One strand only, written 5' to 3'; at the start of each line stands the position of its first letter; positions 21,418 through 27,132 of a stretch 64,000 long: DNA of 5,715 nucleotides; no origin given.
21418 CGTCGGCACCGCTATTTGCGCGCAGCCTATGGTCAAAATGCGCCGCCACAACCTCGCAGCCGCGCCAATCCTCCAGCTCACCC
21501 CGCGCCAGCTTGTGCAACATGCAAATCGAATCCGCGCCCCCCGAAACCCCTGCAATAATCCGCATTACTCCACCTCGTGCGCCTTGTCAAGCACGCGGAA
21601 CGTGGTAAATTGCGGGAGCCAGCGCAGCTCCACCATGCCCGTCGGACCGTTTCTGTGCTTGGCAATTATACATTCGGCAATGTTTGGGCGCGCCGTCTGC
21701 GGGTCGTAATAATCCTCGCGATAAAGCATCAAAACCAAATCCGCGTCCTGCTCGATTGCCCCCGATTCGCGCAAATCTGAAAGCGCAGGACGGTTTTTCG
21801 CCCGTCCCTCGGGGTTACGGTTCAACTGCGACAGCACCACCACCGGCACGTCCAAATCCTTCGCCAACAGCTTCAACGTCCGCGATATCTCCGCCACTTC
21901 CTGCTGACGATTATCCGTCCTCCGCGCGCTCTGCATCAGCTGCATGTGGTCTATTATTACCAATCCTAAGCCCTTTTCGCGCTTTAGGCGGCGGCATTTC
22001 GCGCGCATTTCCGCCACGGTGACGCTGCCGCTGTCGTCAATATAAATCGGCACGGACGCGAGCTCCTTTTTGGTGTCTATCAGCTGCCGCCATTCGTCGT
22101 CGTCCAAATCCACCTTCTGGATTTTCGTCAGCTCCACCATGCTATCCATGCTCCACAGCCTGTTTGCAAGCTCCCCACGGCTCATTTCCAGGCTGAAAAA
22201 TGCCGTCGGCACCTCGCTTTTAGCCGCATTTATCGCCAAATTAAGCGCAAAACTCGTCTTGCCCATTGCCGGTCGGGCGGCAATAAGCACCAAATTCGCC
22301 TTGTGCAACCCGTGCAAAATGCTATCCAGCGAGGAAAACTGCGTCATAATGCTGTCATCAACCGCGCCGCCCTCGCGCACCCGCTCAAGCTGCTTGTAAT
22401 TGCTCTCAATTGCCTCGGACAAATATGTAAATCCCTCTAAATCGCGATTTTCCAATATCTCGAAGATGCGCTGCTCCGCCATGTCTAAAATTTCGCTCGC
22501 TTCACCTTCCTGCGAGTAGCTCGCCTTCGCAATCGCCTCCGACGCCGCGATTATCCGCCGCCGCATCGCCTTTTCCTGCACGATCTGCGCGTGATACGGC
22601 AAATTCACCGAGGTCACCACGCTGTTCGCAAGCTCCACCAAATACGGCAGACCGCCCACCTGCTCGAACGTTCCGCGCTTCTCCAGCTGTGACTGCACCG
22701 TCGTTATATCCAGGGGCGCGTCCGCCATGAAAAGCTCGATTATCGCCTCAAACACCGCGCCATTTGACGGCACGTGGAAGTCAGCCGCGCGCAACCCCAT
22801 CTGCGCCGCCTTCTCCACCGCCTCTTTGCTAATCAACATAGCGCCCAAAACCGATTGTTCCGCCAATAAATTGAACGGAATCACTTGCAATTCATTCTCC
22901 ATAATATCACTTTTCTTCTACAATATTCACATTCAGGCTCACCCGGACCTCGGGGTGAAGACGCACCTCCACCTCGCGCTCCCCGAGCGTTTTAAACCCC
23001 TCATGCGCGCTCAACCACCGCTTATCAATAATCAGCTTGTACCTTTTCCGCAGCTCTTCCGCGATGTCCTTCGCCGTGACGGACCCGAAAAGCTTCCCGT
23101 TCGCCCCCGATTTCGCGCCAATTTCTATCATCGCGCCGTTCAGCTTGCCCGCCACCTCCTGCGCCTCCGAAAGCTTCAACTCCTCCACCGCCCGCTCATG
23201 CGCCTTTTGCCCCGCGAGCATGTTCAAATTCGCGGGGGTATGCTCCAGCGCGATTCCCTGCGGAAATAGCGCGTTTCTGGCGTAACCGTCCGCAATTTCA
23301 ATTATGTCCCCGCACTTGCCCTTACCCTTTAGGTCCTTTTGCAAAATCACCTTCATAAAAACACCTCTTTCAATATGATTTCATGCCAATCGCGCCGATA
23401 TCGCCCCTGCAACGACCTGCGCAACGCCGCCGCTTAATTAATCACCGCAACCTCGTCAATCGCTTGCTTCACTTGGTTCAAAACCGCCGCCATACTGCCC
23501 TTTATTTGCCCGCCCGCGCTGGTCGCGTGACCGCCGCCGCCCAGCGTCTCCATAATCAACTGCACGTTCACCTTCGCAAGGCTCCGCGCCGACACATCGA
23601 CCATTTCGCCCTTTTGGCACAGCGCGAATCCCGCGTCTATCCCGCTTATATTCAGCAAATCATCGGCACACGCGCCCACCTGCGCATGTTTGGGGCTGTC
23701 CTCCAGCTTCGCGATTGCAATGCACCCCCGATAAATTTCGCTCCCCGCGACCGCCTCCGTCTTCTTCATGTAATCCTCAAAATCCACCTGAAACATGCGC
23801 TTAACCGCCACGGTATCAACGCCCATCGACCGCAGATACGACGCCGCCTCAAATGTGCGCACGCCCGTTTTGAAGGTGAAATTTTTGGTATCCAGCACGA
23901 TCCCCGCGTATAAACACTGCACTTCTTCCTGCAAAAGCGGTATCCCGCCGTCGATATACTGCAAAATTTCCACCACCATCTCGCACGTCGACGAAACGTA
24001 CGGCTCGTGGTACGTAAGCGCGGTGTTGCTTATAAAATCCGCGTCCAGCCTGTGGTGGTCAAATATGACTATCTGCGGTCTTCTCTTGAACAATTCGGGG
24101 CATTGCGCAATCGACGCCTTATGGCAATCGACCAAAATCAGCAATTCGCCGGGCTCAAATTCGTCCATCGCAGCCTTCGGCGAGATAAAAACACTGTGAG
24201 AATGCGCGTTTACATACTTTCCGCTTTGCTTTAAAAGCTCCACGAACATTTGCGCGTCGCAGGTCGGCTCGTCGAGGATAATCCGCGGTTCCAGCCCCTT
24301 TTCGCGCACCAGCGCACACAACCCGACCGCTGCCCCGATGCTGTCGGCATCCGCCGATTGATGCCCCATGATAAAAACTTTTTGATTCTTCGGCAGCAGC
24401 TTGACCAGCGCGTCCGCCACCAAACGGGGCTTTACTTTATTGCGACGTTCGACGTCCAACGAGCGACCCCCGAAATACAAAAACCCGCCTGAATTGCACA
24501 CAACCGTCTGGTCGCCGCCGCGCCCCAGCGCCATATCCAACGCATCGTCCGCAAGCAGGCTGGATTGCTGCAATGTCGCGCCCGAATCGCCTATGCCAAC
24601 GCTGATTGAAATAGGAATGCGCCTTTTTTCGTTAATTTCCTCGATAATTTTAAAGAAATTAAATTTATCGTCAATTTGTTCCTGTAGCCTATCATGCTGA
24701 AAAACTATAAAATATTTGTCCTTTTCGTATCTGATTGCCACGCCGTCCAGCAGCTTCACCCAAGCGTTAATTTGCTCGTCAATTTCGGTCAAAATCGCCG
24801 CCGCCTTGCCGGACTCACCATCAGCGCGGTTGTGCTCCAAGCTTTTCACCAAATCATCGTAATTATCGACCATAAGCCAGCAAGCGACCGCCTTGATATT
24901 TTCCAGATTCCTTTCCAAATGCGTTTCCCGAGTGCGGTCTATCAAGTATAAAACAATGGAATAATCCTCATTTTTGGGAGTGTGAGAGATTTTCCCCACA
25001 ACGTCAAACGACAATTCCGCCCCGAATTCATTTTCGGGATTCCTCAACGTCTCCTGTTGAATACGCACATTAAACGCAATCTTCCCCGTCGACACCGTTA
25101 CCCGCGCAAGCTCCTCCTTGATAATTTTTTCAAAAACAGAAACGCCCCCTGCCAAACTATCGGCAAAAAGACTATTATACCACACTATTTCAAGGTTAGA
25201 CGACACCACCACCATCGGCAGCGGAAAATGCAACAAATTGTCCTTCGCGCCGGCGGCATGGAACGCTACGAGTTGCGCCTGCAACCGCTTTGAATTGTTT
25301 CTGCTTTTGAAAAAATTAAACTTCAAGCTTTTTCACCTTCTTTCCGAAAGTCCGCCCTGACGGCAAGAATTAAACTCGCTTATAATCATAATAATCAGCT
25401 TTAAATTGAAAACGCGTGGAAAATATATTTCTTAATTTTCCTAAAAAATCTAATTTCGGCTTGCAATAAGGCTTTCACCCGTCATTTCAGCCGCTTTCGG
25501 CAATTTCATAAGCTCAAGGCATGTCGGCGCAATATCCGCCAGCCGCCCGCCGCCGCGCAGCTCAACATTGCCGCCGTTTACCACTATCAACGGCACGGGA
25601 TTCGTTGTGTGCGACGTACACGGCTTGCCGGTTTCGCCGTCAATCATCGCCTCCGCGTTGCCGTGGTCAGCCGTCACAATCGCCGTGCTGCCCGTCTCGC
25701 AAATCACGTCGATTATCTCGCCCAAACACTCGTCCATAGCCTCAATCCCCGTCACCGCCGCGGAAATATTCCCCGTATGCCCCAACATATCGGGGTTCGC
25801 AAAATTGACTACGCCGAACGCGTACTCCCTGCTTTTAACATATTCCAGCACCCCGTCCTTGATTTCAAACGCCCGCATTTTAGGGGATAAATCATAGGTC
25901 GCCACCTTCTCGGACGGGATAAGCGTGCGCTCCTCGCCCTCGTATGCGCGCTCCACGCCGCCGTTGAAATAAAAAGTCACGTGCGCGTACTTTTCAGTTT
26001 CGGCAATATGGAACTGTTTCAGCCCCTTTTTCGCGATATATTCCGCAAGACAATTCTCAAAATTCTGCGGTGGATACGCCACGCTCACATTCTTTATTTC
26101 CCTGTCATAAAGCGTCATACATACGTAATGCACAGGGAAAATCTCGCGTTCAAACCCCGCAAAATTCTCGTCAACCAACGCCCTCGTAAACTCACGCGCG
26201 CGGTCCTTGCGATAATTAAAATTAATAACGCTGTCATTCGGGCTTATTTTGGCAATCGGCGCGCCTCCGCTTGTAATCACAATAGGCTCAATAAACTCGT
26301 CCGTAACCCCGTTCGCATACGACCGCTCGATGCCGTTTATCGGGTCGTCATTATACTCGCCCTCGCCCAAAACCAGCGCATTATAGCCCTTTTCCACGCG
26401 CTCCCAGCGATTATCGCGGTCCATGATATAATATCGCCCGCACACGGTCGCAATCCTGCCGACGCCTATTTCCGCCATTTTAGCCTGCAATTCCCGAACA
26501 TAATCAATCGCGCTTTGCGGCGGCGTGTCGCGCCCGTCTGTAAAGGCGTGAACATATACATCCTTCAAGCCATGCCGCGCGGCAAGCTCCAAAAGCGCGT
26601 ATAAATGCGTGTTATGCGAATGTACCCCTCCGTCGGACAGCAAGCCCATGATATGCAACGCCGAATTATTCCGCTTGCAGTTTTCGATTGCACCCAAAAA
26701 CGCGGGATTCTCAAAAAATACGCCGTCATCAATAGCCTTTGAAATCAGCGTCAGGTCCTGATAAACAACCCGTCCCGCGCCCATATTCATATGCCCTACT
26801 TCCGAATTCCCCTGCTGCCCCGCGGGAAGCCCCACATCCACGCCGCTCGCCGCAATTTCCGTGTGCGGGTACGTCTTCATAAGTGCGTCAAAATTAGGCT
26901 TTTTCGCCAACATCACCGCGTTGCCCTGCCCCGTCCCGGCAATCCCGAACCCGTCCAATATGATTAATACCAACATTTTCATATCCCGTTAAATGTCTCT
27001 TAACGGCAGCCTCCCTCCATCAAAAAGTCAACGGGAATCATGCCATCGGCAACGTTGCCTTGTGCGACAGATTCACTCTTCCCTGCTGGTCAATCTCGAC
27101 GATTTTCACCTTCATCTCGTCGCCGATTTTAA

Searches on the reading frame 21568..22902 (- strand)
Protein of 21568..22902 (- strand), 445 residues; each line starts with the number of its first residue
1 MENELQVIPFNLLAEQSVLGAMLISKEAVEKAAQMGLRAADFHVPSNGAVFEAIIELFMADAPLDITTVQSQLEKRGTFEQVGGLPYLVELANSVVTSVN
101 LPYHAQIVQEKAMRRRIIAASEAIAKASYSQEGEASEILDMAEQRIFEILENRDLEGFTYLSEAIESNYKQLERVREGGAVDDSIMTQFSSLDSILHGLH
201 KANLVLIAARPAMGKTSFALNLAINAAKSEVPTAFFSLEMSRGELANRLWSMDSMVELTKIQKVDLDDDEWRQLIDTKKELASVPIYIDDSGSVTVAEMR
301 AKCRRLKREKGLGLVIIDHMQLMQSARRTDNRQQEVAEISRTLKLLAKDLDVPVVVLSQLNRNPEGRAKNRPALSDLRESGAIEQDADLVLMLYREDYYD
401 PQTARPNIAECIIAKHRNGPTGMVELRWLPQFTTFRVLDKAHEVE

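Call 24: search_protein_families(library=pfam, proteins=[window:21568-22902:-], max_evalue=0.00001)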
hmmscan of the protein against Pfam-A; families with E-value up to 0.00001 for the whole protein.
window:21568-22902:- (445 aa): 4 families
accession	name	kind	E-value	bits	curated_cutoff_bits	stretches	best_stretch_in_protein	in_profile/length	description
PF03796.21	DnaB_C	-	1.3e-100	336.5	27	1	185-436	2-254/255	DnaB-like helicase C terminal domain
PF00772.26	DnaB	-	1.1e-26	93.3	23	1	9-110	3-103/103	DnaB-like helicase N terminal domain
PF13481.12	AAA_25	-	7.8e-18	65.2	27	1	180-361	10-191/195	AAA domain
PF06745.19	ATPase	-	8e-07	29.1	26.6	1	187-362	3-166/231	KaiC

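Call 46: find_encoding_contigs(protein=window:21568-22902:-, flank=10000, max_places=2)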
Protein window:21568-22902:- (445 aa): no gene with exactly this product is on record in the collection.

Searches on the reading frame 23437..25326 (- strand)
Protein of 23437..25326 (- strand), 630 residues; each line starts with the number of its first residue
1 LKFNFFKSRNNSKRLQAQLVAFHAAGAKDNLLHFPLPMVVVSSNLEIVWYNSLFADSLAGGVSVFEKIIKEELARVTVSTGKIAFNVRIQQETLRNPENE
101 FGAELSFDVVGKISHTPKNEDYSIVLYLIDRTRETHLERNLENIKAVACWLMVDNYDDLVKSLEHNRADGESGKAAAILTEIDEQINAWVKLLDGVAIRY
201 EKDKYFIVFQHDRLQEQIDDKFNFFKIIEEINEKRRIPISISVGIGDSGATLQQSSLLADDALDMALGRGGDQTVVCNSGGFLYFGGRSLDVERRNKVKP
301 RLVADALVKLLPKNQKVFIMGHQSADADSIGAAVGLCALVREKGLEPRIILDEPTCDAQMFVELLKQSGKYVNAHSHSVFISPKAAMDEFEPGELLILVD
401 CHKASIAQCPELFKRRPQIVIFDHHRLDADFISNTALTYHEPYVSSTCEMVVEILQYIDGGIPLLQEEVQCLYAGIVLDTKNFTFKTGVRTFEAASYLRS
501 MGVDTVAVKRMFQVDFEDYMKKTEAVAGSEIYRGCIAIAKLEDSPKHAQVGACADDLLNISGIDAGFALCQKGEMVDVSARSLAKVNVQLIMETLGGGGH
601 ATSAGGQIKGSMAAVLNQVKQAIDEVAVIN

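Call 24: search_protein_families(library=pfam, proteins=[window:23437-25326:-], max_evalue=0.00001)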
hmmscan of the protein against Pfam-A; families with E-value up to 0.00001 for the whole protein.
window:23437-25326:- (630 aa): 3 families
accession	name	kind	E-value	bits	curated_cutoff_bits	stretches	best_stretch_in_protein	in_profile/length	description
PF01368.27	DHH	-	3.2e-26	92.5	28.1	1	316-476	1-125/125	DHH family, N-terminal domain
PF24898.2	GGDEF_GdpP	-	1.1e-21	77.9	30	1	152-279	2-121/126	Cyclic-di-AMP phosphodiesterase GdpP-like, GGDEF domain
PF02272.25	DHHA1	-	7e-11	42.9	25.9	1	536-625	4-98/102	DHHA1 domain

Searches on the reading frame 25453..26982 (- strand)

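Call 24: search_protein_families(library=pfam, proteins=[window:25453-26982:-], max_evalue=0.00001)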
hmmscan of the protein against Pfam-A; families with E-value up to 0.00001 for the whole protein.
window:25453-26982:- (510 aa): 2 families
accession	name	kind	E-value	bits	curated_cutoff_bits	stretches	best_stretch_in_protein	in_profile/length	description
PF06415.18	iPGM_N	-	1.2e-89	299.9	27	1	80-293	1-216/217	BPG-independent PGAM N-terminus (iPGM_N)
PF01676.23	Metalloenzyme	-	1.5e-79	267.5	24.3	1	4-495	3-251/252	Metalloenzyme superfamily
